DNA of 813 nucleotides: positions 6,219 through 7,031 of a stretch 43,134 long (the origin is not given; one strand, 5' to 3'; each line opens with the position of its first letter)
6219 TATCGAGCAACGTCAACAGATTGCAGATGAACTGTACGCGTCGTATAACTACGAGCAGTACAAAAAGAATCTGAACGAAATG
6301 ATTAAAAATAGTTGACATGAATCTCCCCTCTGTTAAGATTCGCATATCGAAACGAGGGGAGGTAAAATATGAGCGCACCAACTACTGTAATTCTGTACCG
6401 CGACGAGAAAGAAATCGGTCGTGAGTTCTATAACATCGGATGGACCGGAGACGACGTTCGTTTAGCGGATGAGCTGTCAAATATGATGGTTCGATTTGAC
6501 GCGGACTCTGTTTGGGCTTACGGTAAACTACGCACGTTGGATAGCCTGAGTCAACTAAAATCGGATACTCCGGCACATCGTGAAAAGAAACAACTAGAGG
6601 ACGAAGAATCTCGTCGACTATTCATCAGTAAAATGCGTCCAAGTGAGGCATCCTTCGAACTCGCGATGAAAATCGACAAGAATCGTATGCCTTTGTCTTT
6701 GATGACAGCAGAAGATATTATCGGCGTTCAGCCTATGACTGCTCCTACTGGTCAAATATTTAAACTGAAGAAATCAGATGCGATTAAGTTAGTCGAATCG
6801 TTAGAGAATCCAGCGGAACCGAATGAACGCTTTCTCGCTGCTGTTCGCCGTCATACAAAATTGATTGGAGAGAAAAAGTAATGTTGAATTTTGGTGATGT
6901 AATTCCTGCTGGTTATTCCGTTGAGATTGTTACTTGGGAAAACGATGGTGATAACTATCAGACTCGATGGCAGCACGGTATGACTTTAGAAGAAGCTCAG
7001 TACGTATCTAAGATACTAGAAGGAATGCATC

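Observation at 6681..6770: Stand-alone small ORF carrying a look-alike of the gp23 Gol peptide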

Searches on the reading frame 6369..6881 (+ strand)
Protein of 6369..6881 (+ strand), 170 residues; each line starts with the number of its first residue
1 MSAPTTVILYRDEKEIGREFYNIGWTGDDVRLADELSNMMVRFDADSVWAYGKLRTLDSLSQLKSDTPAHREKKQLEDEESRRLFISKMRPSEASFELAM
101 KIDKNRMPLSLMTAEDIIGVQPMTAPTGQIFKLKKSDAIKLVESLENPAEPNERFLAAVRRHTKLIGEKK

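Call 4: search_dna_similar(query=window:6369-6881:+, collection=phages, mode=protein, max_rows=40, rows=spread)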
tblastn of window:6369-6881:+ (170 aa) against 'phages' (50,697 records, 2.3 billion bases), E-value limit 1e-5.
Records with a match: 10; places in all: 10; records where one place covers at least 80% of the query: 1.
Best place of each record, by identity: <60% 10.
By first word of the organism name: Citrobacter 8; Aeromonas 2.
By host as written in the record: Citrobacter freundii 7; Aeromonas hydrophila J1 1; Aeromonas salmonicida 1; Citrobacter sp. JL 976 1.
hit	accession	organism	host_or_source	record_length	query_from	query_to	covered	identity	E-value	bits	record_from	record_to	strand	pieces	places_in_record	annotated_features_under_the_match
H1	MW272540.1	Aeromonas phage ZPAH1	Aeromonas hydrophila J1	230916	1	146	86%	30.0%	2e-7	55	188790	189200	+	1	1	hypothetical protein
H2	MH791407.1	Aeromonas phage AsFcp_4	Aeromonas salmonicida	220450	1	133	78%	27.6%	5e-6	51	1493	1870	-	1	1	hypothetical protein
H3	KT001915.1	Citrobacter phage Merlin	Citrobacter freundii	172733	1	125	74%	29.1%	8e-7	53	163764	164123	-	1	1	major capsid protein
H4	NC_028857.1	Citrobacter phage Merlin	Citrobacter freundii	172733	1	125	74%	29.1%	8e-7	53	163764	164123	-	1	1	major head protein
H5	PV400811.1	Citrobacter phage NM4.3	Citrobacter freundii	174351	1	125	74%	29.1%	8e-7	53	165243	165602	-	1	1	hypothetical protein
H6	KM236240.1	Citrobacter phage Moon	Citrobacter freundii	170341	1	125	74%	29.1%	2e-6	52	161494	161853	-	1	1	hypothetical protein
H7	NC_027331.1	Citrobacter phage Moon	Citrobacter freundii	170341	1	125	74%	29.1%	2e-6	52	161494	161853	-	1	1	major head protein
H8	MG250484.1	Citrobacter phage CF1 ERZ-2017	Citrobacter freundii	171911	1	125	74%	29.1%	2e-6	52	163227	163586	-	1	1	major capsid protein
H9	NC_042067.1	Citrobacter phage CF1 ERZ-2017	Citrobacter freundii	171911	1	125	74%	29.1%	2e-6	52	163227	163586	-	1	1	major head protein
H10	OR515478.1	Citrobacter phage Ci1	Citrobacter sp. JL 976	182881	1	123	72%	27.8%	4e-7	54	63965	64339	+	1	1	hypothetical protein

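Call 6: search_protein_families(library=pfam, proteins=[window:6369-6881:+], max_evalue=1)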
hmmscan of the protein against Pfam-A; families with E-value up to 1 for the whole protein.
window:6369-6881:+ (170 aa): 2 families
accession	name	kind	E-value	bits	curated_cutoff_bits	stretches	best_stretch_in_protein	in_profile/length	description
PF07068.17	Gp23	-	5.3e-05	23.2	24.4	1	113-137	20-44/376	Major capsid protein Gp23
PF08681.18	TacA1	-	0.00026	21.3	21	1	129-163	45-79/80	Antitoxin TacA 1-like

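Call 7: search_protein_families(library=phrogs, proteins=[window:6369-6881:+], max_evalue=0.1)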
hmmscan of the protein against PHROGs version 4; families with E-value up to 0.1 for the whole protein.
window:6369-6881:+ (170 aa): 4 families
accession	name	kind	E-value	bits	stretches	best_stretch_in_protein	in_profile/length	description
phrog_12830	-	head and packaging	7.1e-15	56.4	1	1-133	1-128/128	major head protein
phrog_138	-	head and packaging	0.00012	22.2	1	113-135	76-98/444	major head protein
phrog_5175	-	unknown function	0.00031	22.1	1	1-40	1-41/106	-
phrog_21946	-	unknown function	0.014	15.7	1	9-63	353-402/417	-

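Call 8: get_annotated_region(hit=H3, flank=6000)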
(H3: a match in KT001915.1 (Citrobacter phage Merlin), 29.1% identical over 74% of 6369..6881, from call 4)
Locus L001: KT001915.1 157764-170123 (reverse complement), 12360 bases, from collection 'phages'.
description: Citrobacter phage Merlin, complete genome.
organism: Citrobacter phage Merlin (NCBI taxid 1675602)
taxonomy: Viruses; Duplodnaviria; Heunggongvirae; Uroviricota; Caudoviricetes; Straboviridae; Tevenvirinae; Moonvirus; Moonvirus merlin
host: Citrobacter freundii; source: -; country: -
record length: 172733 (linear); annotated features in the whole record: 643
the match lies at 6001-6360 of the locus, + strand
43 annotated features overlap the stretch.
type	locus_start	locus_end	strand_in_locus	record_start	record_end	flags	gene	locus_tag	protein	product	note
CDS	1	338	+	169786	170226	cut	-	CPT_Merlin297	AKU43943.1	nucleoid disruption protein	T4 Ndd nucleoid disruption protein-like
regulatory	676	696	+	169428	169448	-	-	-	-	terminator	-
regulatory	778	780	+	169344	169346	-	-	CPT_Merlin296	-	ribosome_binding_site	-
CDS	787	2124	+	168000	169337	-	-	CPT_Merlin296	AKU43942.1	topoisomerase II medium subunit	T4 gp52-like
regulatory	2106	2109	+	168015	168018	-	-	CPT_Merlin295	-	ribosome_binding_site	-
CDS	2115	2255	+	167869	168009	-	-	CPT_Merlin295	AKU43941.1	hypothetical protein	-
regulatory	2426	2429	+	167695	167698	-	-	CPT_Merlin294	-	ribosome_binding_site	-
CDS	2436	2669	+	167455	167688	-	-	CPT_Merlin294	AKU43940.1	hypothetical protein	-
regulatory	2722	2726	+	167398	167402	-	-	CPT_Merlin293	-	ribosome_binding_site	-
CDS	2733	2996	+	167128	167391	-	-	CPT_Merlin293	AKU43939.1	hypothetical protein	-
regulatory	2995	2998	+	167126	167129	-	-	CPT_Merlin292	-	ribosome_binding_site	-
CDS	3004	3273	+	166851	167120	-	-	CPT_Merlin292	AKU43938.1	hypothetical protein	-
regulatory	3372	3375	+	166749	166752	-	-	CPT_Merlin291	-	ribosome_binding_site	-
CDS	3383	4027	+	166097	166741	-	-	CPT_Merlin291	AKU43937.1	activator of middle transcription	T4 MotA-like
regulatory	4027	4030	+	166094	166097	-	-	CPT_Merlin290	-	ribosome_binding_site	-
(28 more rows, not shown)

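Call 9: get_annotated_region(hit=H1, flank=5000)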
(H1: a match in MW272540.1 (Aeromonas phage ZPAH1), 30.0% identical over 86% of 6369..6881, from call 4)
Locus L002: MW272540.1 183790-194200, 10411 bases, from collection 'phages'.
description: Aeromonas phage ZPAH1, complete genome.
organism: Aeromonas phage ZPAH1 (NCBI taxid 2796500)
taxonomy: Viruses; Duplodnaviria; Heunggongvirae; Uroviricota; Caudoviricetes; Straboviridae; Emmerichvirinae; Ishigurovirus
host: Aeromonas hydrophila J1; source: -; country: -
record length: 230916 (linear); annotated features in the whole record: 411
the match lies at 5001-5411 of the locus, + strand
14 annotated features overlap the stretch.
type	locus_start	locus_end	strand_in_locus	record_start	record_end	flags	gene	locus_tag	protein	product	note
CDS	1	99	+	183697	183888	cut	-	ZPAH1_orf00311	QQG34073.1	hypothetical protein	-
CDS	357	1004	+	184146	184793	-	-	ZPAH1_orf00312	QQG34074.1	hypothetical protein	-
CDS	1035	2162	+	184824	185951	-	-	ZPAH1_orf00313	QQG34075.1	hypothetical protein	-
CDS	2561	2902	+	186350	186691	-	-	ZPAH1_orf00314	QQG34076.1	hypothetical protein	-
CDS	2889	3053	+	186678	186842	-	-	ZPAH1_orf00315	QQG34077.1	hypothetical protein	-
CDS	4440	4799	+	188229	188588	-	-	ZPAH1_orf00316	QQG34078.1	HNH nuclease domain-containing protein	-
CDS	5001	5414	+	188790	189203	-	-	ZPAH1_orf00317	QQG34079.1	hypothetical protein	-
CDS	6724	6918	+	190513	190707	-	-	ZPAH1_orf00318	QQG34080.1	hypothetical protein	-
CDS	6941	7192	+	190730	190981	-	-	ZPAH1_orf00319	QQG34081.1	hypothetical protein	-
CDS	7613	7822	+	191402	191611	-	-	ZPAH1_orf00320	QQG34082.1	hypothetical protein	-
CDS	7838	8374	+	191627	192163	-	-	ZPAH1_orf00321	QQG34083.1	hypothetical protein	-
CDS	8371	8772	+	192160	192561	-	-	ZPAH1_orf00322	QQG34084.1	hypothetical protein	-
CDS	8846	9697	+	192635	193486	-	-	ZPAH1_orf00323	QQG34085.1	hypothetical protein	-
CDS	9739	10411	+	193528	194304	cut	-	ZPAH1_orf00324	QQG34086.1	head outer capsid protein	-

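Call 14: find_homologous_proteins(query=window:6369-6878:+, max_evalue=0.001)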
Query window:6369-6878:+ (170 aa): 1 proteins with E <= 0.001 among 83 candidates.
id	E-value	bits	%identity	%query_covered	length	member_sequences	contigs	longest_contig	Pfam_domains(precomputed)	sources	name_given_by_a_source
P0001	5.6e-105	366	100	100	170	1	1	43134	-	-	-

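Call 24: search_protein_representatives(protein=window:6369-6878:+)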
Query: 170 residues. Proteins with E-value up to 0.001 (for the whole library): 15; up to 1e-10: 1; up to 1e-30: 1. The best 15 are listed.
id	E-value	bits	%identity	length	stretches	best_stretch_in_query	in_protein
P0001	1.8e-105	365.7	100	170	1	1-170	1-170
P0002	8.2e-10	55.0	33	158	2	1-134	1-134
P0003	2.4e-09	53.5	37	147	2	1-137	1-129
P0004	2.4e-09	53.5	35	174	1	1-135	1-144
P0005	3.4e-05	40.0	30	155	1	1-137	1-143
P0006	4.4e-05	39.6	31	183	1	1-147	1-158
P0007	4.9e-05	39.5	37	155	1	1-138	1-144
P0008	6.5e-05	39.1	31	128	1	1-125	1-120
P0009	1.2e-04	38.2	61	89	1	129-164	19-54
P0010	1.3e-04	38.1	34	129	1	1-124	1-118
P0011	1.9e-04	37.6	42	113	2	100-135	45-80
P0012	2.1e-04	37.4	35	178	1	1-129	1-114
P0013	2.5e-04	37.2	30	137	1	1-128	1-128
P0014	3.1e-04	36.9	36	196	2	100-136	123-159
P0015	9.1e-04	35.3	65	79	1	112-146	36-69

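Call 29: find_homologous_proteins(query=A1, max_evalue=0.01)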
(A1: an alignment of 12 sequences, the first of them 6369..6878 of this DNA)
Query A1 (12 sequences) (170 aa, profile of the alignment): 28 proteins with E <= 0.01 among 1514 candidates.
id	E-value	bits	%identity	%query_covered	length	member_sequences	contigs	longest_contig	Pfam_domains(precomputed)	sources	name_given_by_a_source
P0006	3.0e-47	178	27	86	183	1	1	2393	PF07068.18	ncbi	-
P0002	3.1e-44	168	30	78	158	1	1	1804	-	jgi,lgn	-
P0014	2.1e-43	166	28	79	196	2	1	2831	PF07068.18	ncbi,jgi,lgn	jgi:hypothetical protein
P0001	4.3e-42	161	100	100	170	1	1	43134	-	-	-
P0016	2.9e-39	152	30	78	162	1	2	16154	-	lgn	-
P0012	1.6e-35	140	30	73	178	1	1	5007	-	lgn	-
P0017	2.0e-34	136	23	99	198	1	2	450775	PF07068.18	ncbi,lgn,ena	-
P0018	2.3e-28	117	30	79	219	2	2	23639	PF07068.18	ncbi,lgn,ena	-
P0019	1.0e-27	115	32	79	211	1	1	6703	PF07068.18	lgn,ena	-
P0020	3.0e-27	113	26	79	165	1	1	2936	PF07068.18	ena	-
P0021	1.0e-26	111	23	79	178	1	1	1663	PF07068.18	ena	-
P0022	8.6e-26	108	26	79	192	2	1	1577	PF07068.18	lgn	-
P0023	2.9e-25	107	27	79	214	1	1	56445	PF07068.18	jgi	jgi:hypothetical protein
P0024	3.8e-25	106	27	79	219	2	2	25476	PF07068.18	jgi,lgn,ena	jgi:hypothetical protein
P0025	4.7e-25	106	29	79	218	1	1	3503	PF07068.18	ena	-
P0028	3.9e-14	71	46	15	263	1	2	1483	PF07068.18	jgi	-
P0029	1.3e-7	49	67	16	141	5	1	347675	PF07068.18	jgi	jgi:hypothetical protein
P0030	1.3e-6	46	74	14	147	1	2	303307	PF07068.18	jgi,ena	jgi:hypothetical protein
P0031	1.6e-6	46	70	14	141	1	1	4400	PF07068.18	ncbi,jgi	jgi:hypothetical protein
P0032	1.8e-5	42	45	17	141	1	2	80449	PF07068.18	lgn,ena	-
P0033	3.3e-5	42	87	9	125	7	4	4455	PF07068.18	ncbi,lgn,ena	-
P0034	9.8e-5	40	49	25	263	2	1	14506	PF07068.18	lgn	-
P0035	3.3e-4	38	79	8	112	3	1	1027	PF07068.18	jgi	-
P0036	4.4e-4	38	49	26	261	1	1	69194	PF07068.18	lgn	-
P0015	2.2e-3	36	84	15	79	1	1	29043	-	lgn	-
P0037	8.2e-3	34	37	25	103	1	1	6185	PF07068.18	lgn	-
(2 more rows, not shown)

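Call 31: search_solved_structures(query=window:6369-6878:+, max_evalue=10, show_alignments=5)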
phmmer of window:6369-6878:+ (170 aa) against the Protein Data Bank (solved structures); distinct sequences matched with E-value up to 10: 10.
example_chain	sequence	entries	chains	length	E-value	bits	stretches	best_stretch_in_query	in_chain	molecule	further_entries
3dmm_D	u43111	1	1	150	0.024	17.7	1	73-136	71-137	T-cell surface glycoprotein CD8 beta chain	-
8t9r_A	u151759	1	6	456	0.049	16.7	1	110-134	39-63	Mature major capsid protein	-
5vf3_A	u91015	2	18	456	0.049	16.7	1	110-134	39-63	Major capsid protein | Mature major capsid protein gp23*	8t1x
8gmo_0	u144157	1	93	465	0.049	16.7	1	110-134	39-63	Mature major capsid protein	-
6uzc_a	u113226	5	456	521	0.056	16.5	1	110-134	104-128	Major capsid protein | gp23, major capsid protein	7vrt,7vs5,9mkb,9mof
1y9b_A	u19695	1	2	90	0.066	16.3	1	128-162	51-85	conserved hypothetical protein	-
7zg5_C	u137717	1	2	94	0.45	13.6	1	112-159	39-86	DUF1778 domain-containing protein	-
7ak9_C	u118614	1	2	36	0.67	13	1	135-159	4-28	ABC transporter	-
2ex3_B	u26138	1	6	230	0.98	12.5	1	42-100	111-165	DNA terminal protein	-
9rds_A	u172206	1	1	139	1.5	11.9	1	8-32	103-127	A0A653LYW1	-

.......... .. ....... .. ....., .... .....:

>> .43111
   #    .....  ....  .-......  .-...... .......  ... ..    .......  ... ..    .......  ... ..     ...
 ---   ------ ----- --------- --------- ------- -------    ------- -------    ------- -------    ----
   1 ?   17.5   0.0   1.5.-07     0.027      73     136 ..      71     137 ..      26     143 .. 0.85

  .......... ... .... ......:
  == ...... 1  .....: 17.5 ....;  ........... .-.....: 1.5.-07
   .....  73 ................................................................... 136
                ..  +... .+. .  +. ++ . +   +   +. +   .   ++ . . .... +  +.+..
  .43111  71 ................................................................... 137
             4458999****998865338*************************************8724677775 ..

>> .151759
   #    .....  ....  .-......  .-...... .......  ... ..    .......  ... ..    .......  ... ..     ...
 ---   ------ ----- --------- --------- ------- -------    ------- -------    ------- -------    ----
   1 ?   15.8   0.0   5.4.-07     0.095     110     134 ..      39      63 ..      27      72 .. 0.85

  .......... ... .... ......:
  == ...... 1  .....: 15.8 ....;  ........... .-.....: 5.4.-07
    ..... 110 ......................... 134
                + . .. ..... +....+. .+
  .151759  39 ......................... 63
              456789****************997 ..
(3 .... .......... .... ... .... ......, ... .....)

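Call 32: search_protein_families(library=pfam, proteins=[P0009, P0015, P0029, P0030, P0033, P0034, P0028, P0018, P0037, P0032], max_evalue=0.1)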
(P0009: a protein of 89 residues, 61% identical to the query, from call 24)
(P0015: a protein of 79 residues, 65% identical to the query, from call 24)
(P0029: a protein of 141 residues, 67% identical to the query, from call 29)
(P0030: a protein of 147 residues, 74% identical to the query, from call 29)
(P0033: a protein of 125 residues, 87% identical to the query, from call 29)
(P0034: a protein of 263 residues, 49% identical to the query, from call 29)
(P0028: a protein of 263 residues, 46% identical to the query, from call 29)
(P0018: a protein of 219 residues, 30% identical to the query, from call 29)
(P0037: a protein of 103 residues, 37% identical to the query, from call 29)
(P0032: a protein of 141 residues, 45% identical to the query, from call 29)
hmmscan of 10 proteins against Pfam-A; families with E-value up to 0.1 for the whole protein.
P0009 (89 aa): 2 families
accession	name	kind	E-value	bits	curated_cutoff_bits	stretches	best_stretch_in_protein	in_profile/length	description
PF08681.18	TacA1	-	1.7e-07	31.6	21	1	19-52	45-78/80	Antitoxin TacA 1-like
PF17944.6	Arg_decarbox_C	-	0.024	15.6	23.3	0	45-68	15-39/51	Arginine decarboxylase C-terminal helical extension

P0015 (79 aa): 1 family
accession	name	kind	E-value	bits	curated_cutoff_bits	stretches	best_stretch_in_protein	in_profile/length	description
PF07068.17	Gp23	-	4.1e-05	23.6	24.4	1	32-63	15-46/376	Major capsid protein Gp23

P0029 (141 aa): 1 family
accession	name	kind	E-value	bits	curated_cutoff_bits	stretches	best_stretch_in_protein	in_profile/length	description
PF07068.17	Gp23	-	1.8e-14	54.4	24.4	1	23-69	3-49/376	Major capsid protein Gp23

P0030 (147 aa): 1 family
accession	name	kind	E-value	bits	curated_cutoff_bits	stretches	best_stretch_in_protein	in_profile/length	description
PF07068.17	Gp23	-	8.5e-10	39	24.4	1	13-57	4-48/376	Major capsid protein Gp23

P0033 (125 aa): 1 family
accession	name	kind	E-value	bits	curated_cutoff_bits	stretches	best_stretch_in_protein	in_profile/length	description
PF07068.17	Gp23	-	2.7e-08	34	24.4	1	29-59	3-33/376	Major capsid protein Gp23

P0034 (263 aa): 1 family
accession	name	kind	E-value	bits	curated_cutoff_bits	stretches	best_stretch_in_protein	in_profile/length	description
PF07068.17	Gp23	-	3.7e-10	40.2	24.4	1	223-255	12-44/376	Major capsid protein Gp23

P0028 (263 aa): 1 family
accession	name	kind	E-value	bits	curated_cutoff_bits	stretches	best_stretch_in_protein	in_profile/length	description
PF07068.17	Gp23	-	4.6e-07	30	24.4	1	144-183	4-44/376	Major capsid protein Gp23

P0018 (219 aa): 1 family
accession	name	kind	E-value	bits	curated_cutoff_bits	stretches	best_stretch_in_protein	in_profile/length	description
PF07068.17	Gp23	-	1.2e-09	38.5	24.4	1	112-188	3-73/376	Major capsid protein Gp23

P0037 (103 aa): 1 family
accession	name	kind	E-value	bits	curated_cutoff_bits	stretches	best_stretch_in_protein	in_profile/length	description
PF07068.17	Gp23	-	6.9e-10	39.3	24.4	1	25-70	9-49/376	Major capsid protein Gp23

P0032 (141 aa): 1 family
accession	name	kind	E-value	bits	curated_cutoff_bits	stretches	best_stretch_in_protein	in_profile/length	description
PF07068.17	Gp23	-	9.5e-12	45.4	24.4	1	2-44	2-44/376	Major capsid protein Gp23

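Call 33: find_encoding_contigs(protein=P0017, flank=6000, max_places=2)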
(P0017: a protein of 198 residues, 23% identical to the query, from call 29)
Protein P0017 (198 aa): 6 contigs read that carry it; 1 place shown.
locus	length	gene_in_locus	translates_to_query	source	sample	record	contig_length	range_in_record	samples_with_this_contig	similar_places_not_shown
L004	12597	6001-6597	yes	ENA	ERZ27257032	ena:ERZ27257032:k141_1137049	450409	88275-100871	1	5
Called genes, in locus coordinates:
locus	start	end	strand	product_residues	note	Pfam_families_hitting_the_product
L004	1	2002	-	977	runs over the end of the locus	-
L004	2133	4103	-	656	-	PF01391:Collagen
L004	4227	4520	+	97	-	-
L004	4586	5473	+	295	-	-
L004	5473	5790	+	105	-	-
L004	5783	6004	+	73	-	-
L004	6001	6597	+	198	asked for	PF07068:Gp23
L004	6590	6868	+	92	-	-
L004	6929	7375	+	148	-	-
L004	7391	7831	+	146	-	PF00293:NUDIX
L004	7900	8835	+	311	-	-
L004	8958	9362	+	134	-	PF00565:SNase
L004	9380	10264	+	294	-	-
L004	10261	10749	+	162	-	-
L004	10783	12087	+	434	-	-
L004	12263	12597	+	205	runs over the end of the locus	PF01844:HNH, PF14279:HNH_5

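Call 34: find_encoding_contigs(protein=P0029, flank=6000, max_places=2)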
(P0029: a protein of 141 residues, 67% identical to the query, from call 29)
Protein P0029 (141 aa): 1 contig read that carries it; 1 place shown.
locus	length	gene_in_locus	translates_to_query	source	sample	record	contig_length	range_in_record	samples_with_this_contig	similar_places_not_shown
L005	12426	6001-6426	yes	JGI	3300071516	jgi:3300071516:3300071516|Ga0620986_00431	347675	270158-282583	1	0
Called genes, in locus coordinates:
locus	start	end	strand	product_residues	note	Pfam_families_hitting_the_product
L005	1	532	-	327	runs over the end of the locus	-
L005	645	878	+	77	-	-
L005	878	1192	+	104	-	-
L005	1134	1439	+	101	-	-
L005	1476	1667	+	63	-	-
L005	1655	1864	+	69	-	-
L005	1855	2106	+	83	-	-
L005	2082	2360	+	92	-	-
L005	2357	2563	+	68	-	-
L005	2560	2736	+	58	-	-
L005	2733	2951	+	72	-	-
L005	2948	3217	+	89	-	-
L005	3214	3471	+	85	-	-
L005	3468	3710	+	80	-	-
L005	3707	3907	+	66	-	-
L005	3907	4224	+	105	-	-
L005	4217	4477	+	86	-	-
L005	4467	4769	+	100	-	-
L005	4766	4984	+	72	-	-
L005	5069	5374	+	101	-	-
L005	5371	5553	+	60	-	-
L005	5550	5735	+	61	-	-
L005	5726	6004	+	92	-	-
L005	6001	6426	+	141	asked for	PF07068:Gp23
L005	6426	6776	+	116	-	PF07068:Gp23 (faint)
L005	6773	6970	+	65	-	-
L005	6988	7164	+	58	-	-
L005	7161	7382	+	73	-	-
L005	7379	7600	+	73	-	-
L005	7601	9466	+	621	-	PF02310:B12-binding, PF04055:Radical_SAM (weak)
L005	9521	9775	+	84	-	-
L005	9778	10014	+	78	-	-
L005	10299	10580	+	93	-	PF03819:MazG (weak)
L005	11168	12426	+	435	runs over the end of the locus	PF13186:SPASM (weak), PF04055:Radical_SAM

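Call 39: find_encoding_contigs(protein=P0016, flank=8000, max_places=2)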
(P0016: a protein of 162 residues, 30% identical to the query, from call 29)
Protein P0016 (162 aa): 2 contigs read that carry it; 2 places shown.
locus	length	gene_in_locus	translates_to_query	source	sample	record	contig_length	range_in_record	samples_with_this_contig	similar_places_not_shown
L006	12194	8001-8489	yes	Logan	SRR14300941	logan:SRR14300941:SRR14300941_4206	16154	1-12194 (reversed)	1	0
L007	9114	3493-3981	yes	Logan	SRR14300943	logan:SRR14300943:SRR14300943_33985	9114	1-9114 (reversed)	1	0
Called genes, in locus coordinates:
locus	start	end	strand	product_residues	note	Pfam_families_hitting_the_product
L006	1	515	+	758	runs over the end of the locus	PF00092:VWA (faint), PF13519:VWA_2 (weak)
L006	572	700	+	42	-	-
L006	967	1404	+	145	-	-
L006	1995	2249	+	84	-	-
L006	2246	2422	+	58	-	-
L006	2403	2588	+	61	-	-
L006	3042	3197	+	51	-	-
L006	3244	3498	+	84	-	-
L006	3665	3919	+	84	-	-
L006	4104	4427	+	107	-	-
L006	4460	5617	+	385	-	PF13439:Glyco_transf_4 (weak), PF20706:GT4-conflict (weak)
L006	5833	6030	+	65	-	-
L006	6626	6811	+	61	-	-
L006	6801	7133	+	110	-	-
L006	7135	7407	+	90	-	-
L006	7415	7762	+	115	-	-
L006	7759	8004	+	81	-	-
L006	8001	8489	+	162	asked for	-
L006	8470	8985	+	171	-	-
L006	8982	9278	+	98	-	-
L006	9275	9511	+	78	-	-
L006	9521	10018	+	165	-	-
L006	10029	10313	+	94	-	-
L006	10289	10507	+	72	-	-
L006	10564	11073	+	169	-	-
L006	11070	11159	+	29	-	-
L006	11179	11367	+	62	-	-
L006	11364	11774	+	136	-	PF01228:Gly_radical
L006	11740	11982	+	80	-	-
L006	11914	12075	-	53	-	-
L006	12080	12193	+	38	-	?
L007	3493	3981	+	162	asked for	-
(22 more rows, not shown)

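Call 42: find_encoding_contigs(protein=P0036, flank=6000, max_places=1)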
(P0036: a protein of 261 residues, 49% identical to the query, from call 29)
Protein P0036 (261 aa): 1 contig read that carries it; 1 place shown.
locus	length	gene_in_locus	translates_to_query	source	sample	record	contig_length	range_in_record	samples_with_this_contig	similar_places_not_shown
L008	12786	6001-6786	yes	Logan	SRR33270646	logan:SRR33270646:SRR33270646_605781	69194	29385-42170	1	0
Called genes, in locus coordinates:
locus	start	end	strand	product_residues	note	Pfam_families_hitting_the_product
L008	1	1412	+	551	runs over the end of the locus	PF00754:F5_F8_type_C (faint)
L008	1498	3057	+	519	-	PF03796:DnaB_C, PF06745:ATPase (weak)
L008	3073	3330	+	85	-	-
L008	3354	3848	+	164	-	-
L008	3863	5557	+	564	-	-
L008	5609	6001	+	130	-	-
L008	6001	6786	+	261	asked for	PF07068:Gp23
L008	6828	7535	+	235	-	PF01541:GIY-YIG, PF07460:NUMOD3 (faint)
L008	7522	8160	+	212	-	PF09414:RNA_ligase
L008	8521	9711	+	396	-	-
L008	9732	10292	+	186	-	-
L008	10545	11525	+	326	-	-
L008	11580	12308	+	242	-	-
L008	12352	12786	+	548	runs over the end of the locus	PF03237:Terminase_6N, PF17289:Terminase_6C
